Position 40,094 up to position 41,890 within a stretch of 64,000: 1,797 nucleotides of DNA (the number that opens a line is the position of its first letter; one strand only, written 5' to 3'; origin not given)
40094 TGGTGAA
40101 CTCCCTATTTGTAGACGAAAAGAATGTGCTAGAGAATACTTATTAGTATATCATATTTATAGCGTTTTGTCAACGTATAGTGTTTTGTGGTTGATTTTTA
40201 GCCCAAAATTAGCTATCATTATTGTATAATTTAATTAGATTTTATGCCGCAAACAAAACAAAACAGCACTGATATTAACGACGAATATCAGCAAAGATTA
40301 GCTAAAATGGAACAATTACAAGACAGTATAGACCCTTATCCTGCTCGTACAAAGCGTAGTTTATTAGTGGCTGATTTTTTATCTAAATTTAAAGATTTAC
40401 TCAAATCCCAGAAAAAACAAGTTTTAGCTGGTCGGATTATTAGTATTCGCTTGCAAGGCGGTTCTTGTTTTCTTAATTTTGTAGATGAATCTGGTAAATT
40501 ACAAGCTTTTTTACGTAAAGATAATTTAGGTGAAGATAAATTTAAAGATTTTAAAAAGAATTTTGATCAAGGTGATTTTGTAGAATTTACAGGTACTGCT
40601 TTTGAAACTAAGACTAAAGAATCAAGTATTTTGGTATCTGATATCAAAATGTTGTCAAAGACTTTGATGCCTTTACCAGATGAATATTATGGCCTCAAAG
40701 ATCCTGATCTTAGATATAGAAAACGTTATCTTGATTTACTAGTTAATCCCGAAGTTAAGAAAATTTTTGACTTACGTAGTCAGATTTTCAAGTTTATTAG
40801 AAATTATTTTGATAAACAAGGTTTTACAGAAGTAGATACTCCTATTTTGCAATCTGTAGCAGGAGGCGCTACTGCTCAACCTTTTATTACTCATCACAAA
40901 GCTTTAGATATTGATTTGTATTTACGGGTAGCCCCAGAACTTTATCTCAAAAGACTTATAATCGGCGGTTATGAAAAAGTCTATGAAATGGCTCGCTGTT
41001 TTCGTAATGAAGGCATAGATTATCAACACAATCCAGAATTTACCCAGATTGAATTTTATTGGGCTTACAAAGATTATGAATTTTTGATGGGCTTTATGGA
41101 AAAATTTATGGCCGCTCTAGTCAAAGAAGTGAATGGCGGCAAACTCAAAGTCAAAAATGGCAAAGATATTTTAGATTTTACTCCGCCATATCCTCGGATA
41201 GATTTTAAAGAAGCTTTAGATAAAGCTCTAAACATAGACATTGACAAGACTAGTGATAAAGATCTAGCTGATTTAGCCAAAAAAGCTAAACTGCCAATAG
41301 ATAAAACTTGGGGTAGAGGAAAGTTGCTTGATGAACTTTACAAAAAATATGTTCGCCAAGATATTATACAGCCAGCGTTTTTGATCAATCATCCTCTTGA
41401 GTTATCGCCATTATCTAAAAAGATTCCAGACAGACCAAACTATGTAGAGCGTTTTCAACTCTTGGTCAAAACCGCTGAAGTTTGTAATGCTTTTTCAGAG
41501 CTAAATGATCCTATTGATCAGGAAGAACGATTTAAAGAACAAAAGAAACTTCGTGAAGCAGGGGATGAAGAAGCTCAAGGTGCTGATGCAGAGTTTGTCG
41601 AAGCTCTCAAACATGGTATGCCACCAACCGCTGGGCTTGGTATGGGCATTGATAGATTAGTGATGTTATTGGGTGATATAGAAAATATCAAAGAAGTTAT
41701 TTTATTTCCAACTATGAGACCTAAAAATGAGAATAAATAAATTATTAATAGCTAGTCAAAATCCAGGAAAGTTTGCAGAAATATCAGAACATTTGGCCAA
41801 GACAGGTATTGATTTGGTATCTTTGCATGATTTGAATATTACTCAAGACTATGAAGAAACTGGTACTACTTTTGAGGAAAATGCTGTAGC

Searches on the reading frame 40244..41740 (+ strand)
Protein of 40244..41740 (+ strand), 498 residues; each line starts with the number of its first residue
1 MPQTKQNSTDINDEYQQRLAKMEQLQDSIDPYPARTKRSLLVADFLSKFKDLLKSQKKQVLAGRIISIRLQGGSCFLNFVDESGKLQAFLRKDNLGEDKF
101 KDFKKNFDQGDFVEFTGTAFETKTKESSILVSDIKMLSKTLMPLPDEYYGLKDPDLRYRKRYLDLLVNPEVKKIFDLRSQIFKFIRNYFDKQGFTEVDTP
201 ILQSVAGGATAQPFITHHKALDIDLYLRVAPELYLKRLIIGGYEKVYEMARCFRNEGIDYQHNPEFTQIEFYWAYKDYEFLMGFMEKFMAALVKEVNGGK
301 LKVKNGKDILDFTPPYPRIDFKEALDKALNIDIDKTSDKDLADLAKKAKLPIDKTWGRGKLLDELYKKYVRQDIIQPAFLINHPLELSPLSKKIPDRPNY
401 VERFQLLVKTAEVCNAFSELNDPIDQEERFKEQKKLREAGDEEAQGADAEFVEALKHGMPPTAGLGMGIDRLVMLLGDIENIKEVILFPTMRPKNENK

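Call 24: find_related_loci(query=window:40244-41740:+, collection=genome_contigs, flank=6000)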
Query window:40244-41740:+ (498 aa) in genome_contigs; peptide patterns used: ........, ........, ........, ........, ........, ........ (x = any residue, [..] = any of these).
600 stretches matched a pattern (row limit reached: there are more); 555 encode a relative of the query (tblastn E <= 1e-3); the best 80 are kept; 80 distinct loci.
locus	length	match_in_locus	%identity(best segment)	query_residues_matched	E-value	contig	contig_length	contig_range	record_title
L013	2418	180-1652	76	4-494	0e+0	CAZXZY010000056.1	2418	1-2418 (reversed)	MAG TPA_asm: uncultured Gammaproteobacteria bacterium isolate binchicken_co28_77 genome assembly, contig: NODE_34225_len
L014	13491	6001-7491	69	1-496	0e+0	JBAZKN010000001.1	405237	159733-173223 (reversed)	MAG: Patescibacteria group bacterium isolate SO_2017_LW4_144 scaffold_63_c1_LW137-91_2017, whole genome shotgun sequence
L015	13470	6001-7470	69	8-496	0e+0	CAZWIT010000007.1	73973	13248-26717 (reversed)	MAG TPA_asm: uncultured Gammaproteobacteria bacterium isolate SRP300315_co1_55 genome assembly, contig: NODE_185_length_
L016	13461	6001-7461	57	6-491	0e+0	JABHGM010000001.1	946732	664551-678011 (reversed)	MAG: bacterium isolate SI037_bin203 k141_1573769, whole genome shotgun sequence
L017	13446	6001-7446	60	12-496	0e+0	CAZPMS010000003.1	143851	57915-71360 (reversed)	MAG TPA_asm: uncultured Gammaproteobacteria bacterium isolate SRP200020_co3_238 genome assembly, contig: NODE_80_length_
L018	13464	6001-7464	54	2-498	2e-168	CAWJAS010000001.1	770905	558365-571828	MAG: Candidatus Magasanikbacteria bacterium isolate MFD04716.bin.1.126 genome assembly, contig: contig_41330, whole geno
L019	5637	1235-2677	54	10-493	2e-165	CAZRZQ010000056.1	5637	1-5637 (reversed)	MAG TPA_asm: uncultured Gammaproteobacteria bacterium isolate SRP062349_co1_291 genome assembly, contig: NODE_4963_lengt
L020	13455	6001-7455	52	7-494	3e-161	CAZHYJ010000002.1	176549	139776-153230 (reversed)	MAG TPA_asm: uncultured Gammaproteobacteria bacterium isolate SRP263991_co7_335 genome assembly, contig: NODE_26_length_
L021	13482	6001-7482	47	5-495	3e-154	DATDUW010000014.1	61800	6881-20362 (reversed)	MAG TPA_asm: Patescibacteria group bacterium isolate SMAG_U8068 k141_180860, whole genome shotgun sequence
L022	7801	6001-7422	46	18-494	8e-148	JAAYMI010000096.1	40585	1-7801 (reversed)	MAG: Bacillota bacterium isolate AS20ysBPTH_179 54197_AS20, whole genome shotgun sequence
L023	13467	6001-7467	47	10-495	2e-147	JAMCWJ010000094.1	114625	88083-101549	MAG: Nitrospirae bacterium isolate FK_Sedi_B_Bin.60 NODE_246_length_114625_cov_4.76648, whole genome shotgun sequence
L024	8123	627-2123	47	7-494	1e-146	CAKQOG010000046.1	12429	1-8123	MAG: uncultured Prevotellamassilia sp. isolate REFINED_METABAT215_TOP10_CONTIGS_1500_ASSEMBLY_K77_MERGED__Hadza_MoBio_ha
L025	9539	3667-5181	44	3-494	4e-146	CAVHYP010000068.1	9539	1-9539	Bacteroidaceae bacterium isolate H07634-L1_cleanbin_000020 genome assembly, contig: Spades_H07634-L1_contig_5168, whole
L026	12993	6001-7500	45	8-494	2e-145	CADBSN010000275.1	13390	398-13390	MAG: uncultured Bacteroidales bacterium isolate RUG14251 genome assembly, contig: RUG14251_asm_275, whole genome shotgun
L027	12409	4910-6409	45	8-494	5e-145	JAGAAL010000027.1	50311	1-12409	MAG: Bacteroidaceae bacterium isolate RGIG8264 Water_buffalos_Rumen-5__c1110604, whole genome shotgun sequence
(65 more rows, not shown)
